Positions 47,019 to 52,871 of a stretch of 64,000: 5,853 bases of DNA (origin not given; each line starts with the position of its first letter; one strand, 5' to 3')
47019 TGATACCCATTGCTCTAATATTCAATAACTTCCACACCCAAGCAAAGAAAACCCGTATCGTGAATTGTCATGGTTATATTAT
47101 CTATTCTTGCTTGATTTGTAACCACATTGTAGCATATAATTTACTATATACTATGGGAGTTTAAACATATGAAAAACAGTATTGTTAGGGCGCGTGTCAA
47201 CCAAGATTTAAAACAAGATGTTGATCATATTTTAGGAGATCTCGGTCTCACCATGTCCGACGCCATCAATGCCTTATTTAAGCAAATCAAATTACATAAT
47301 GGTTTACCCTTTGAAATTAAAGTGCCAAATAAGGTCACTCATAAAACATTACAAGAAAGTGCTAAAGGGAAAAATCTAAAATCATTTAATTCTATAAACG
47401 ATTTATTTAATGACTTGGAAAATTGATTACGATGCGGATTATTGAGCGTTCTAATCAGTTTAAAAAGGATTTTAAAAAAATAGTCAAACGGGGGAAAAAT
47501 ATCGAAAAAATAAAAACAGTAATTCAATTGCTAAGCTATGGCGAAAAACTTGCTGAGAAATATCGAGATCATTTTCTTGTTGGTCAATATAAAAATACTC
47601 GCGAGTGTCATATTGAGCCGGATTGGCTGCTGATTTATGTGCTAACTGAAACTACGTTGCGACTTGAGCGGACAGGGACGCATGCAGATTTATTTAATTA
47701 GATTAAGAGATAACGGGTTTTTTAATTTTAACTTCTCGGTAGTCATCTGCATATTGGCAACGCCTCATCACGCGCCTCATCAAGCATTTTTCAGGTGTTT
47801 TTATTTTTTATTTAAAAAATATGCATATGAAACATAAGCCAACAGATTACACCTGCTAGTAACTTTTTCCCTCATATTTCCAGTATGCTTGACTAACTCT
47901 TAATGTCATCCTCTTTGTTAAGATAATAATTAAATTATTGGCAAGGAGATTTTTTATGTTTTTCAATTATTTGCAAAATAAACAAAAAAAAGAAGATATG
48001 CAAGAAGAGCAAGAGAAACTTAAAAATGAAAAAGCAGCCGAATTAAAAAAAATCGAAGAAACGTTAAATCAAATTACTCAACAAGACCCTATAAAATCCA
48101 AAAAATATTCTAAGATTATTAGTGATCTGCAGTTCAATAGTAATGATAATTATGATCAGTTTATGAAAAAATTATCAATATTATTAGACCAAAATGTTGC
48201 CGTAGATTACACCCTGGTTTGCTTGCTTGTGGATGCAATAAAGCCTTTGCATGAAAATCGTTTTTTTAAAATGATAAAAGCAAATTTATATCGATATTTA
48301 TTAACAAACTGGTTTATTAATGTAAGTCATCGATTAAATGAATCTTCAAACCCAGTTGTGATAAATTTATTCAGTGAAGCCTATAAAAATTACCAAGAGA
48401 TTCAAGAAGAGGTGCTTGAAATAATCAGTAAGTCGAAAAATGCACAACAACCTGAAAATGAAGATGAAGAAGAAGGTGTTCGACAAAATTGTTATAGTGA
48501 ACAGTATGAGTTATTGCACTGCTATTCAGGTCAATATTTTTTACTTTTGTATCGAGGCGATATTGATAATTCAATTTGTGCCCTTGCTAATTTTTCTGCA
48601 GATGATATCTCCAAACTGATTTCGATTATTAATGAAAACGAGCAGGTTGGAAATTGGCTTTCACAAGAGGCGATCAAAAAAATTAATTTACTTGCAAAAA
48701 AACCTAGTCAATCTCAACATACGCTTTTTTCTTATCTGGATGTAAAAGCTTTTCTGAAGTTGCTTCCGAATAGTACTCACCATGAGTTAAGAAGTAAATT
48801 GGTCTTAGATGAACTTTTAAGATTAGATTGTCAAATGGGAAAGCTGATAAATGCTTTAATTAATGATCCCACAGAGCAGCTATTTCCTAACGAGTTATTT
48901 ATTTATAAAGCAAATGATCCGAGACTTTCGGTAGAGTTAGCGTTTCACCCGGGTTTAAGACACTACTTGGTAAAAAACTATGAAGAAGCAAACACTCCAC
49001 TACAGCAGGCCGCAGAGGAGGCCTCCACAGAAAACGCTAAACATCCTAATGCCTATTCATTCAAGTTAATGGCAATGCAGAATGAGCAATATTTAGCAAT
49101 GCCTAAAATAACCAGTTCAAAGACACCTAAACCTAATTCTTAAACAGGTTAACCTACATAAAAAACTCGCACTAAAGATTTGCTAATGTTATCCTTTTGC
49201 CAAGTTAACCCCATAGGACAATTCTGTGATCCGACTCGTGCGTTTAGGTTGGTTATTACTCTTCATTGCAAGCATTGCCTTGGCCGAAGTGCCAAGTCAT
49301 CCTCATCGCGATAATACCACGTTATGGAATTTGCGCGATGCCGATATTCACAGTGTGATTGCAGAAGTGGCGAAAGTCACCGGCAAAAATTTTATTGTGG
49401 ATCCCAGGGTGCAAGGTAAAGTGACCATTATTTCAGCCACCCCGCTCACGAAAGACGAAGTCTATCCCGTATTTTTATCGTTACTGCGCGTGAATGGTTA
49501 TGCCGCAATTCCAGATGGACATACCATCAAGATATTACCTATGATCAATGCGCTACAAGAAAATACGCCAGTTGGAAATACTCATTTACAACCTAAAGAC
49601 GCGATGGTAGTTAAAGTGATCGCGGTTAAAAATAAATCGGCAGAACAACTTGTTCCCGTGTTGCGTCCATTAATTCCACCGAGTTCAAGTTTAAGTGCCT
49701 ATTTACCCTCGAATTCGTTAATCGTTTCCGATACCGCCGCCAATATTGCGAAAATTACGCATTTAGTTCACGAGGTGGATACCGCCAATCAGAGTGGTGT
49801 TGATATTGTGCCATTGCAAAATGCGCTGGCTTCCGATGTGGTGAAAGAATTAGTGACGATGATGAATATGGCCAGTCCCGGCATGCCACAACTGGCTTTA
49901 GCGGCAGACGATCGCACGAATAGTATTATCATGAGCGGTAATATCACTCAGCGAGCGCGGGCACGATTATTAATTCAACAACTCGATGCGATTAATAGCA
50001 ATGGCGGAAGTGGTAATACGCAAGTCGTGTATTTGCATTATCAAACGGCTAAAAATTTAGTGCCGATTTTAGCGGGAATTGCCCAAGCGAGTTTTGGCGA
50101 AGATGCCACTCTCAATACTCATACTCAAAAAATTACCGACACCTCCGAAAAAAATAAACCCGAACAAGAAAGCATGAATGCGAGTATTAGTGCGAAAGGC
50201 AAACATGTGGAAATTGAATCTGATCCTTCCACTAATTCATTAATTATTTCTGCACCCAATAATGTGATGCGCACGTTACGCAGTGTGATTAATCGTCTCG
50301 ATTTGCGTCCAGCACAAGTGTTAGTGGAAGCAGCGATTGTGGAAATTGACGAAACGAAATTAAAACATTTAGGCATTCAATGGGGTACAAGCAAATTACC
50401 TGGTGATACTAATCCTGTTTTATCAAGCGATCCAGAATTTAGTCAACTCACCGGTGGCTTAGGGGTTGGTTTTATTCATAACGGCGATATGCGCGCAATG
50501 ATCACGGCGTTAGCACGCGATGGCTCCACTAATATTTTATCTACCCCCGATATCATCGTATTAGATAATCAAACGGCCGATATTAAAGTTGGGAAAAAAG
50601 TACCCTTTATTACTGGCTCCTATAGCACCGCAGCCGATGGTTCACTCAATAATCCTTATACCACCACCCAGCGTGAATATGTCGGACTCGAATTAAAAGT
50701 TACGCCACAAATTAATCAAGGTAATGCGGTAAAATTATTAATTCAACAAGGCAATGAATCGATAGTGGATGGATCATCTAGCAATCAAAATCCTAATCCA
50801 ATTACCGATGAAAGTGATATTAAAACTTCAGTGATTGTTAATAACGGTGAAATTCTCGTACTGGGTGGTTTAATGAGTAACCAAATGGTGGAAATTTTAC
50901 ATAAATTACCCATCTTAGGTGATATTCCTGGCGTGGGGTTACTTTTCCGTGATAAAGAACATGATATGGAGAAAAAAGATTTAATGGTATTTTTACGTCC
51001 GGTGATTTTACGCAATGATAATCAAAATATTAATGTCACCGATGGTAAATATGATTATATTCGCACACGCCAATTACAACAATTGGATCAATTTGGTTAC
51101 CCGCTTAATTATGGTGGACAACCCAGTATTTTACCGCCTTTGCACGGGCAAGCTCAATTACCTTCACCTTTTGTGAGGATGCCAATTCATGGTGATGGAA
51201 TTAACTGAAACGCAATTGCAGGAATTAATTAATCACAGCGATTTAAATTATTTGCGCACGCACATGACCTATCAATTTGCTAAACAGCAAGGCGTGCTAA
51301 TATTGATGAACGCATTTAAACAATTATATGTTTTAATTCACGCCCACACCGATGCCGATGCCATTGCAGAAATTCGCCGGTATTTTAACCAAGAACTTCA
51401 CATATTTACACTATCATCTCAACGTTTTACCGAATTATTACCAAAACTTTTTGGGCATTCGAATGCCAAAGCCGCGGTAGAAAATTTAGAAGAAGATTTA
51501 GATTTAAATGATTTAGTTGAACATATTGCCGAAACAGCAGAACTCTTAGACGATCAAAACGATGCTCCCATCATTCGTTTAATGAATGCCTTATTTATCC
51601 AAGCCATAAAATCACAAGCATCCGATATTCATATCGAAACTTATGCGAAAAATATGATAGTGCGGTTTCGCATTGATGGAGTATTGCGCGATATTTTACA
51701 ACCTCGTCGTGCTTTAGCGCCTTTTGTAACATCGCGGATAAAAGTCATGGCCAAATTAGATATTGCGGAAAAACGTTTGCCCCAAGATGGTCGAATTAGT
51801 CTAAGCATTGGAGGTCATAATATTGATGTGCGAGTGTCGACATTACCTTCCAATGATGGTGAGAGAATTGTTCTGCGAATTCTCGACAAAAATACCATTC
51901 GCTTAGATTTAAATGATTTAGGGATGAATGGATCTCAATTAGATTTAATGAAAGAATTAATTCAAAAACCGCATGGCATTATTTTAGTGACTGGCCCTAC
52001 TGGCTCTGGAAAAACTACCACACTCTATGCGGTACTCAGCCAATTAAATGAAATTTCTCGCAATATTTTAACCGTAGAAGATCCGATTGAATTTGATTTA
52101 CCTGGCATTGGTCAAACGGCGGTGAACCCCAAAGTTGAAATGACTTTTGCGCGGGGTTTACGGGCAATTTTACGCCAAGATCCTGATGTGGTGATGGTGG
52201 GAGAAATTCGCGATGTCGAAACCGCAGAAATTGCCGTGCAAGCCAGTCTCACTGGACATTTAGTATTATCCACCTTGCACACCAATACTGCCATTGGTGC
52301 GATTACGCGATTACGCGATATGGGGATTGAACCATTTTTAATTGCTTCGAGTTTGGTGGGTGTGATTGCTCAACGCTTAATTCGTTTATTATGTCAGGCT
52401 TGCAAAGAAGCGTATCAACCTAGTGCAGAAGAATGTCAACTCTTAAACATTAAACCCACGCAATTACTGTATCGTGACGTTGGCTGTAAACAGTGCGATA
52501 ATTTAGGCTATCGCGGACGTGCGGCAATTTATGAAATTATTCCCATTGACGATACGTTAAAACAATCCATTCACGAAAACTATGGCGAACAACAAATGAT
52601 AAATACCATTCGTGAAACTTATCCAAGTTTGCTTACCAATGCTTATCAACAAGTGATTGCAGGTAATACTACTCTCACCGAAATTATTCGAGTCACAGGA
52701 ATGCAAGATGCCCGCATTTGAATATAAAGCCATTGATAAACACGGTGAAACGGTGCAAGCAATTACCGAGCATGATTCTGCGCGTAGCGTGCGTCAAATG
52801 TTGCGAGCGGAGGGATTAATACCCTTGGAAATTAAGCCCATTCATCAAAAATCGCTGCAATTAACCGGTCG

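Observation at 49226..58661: Complete T2SS in a single gspDEFGHIJKLM operon, with a PDZ-less GspC encoded separately and translationally coupled to a Sel1-repeat lipoprotein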

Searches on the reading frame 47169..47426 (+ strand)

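Call 4: search_protein_families(library=pfam, proteins=[window:47169-47426:+], max_evalue=1)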
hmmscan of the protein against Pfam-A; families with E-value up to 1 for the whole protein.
window:47169-47426:+ (85 aa): 1 family
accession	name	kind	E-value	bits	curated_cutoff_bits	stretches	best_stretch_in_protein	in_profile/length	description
PF04221.18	RelB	-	1.3e-14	54.2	22.4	1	3-82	1-81/82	RelB antitoxin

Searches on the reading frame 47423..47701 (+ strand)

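Call 4: search_protein_families(library=pfam, proteins=[window:47423-47701:+], max_evalue=1)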
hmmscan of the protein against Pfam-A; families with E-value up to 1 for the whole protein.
window:47423-47701:+ (92 aa): 2 families
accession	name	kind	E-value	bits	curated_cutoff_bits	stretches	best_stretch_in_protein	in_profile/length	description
PF15738.11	YafQ_toxin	-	6.4e-34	116.5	30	1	7-92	3-88/88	Bacterial toxin of type II toxin-antitoxin system, YafQ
PF05016.21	ParE_toxin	-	4.8e-06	27.5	23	1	8-89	2-87/89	ParE toxin of type II toxin-antitoxin system, parDE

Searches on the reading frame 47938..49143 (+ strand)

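Call 4: search_protein_families(library=pfam, proteins=[window:47938-49143:+], max_evalue=1)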
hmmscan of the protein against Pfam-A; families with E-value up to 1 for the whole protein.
window:47938-49143:+ (401 aa): 2 families
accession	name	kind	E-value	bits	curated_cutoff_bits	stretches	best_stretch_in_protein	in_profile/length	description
PF02725.20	Paramyxo_NS_C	-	0.045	14.1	27.8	1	47-110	59-120/178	Non-structural protein C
PF14676.12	FANCI_S2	-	0.06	14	37.8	1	39-106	56-123/156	FANCI solenoid 2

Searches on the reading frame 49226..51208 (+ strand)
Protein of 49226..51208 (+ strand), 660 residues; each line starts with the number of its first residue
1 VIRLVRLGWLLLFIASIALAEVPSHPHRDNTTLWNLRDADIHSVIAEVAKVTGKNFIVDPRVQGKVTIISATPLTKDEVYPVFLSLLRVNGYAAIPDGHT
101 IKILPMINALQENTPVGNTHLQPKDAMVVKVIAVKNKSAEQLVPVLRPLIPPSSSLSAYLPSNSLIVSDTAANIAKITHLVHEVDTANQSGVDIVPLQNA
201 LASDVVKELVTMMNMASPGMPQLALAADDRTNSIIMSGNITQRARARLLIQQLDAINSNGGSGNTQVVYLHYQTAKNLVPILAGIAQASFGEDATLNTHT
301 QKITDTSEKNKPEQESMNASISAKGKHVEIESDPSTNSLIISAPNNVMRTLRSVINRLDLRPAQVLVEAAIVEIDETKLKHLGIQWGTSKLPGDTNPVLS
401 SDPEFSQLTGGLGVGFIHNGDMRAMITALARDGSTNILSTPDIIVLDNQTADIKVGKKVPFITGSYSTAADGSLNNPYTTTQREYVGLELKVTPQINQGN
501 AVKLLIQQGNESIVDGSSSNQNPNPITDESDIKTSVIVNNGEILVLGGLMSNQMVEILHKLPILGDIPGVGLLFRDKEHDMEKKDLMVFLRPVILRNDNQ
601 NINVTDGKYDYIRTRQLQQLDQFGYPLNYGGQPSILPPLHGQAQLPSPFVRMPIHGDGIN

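Call 3: search_protein_families(library=pfam, proteins=[window:49226-51208:+], max_evalue=0.01)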
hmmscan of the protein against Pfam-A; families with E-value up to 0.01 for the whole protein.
window:49226-51208:+ (660 aa): 3 families
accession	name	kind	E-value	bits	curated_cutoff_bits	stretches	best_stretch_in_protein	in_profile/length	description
PF00263.26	Secretin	-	7e-43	146.6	27.5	1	428-596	1-169/169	Bacterial type II and III secretion system protein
PF03958.22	Secretin_N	-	2.6e-35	120.9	28.2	3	265-364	1-69/69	Bacterial type II/III secretion system short domain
PF21305.2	type_II_gspD_N0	-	8.1e-30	102.9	27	1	35-103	2-71/71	GspD-like, N0 domain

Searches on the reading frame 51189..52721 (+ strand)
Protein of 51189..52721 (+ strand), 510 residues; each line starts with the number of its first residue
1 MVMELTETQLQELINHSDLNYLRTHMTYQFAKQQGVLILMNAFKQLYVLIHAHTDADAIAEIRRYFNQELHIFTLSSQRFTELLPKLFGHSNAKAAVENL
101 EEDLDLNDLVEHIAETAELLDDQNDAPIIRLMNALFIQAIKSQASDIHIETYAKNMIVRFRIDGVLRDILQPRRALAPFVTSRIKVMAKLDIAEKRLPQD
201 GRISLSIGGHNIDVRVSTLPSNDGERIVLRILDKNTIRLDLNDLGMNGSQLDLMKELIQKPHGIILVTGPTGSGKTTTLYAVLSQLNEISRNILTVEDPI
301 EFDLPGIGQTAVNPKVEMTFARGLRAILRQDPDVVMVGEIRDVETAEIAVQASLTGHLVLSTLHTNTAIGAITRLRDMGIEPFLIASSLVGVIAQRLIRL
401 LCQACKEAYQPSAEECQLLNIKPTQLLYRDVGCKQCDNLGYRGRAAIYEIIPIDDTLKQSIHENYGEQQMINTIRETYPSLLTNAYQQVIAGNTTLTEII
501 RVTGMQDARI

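Call 3: search_protein_families(library=pfam, proteins=[window:51189-52721:+], max_evalue=0.01)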
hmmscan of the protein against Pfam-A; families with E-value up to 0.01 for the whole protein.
window:51189-52721:+ (510 aa): 19 families
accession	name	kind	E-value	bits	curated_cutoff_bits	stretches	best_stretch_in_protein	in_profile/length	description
PF00437.27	T2SSE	-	9.7e-152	505.3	24.9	1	123-501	3-370/370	Type II/IV secretion system protein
PF22341.1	GSPE_N1E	-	2.3e-10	40.9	27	1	27-86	3-62/64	GSPII protein E, N1E domain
PF13604.12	AAA_30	-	1.1e-05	25.7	27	1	246-288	2-44/191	AAA domain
PF13401.12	AAA_22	-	1.5e-05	25.8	27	1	261-306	4-33/130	AAA domain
PF13086.12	AAA_11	-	4.4e-05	23.8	27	1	246-287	2-42/257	AAA domain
PF25199.1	nSTAND_NTPase5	-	6.3e-05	23.3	34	1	259-302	38-82/145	Novel STAND NTPase 5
PF13191.12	AAA_16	-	0.00019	22.4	32.6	1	258-349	16-103/167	AAA ATPase domain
PF13476.12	AAA_23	-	0.00036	21.7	27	1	261-284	18-41/201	AAA domain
PF12775.13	AAA_7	-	0.00049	20.1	25.8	0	254-289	26-60/181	P-loop containing dynein motor region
PF20720.3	nSTAND3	-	0.00089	19.4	27.2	1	260-301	15-56/155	Novel STAND NTPase 3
PF13555.12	AAA_29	-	0.0015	18.7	27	1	258-283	18-43/61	P-loop containing region of AAA domain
PF13245.12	AAA_19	-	0.0045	17.6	25.1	0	261-293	10-44/134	AAA domain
PF04851.21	ResIII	-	0.005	17.2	22.5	0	255-298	13-61/164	Type III restriction enzyme, res subunit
PF03266.21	NTPase_1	-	0.0056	17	23.9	0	265-288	2-25/168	NTPase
PF06152.16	Phage_min_cap2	-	0.0062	15.9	26.3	0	460-503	125-168/366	Phage minor capsid protein 2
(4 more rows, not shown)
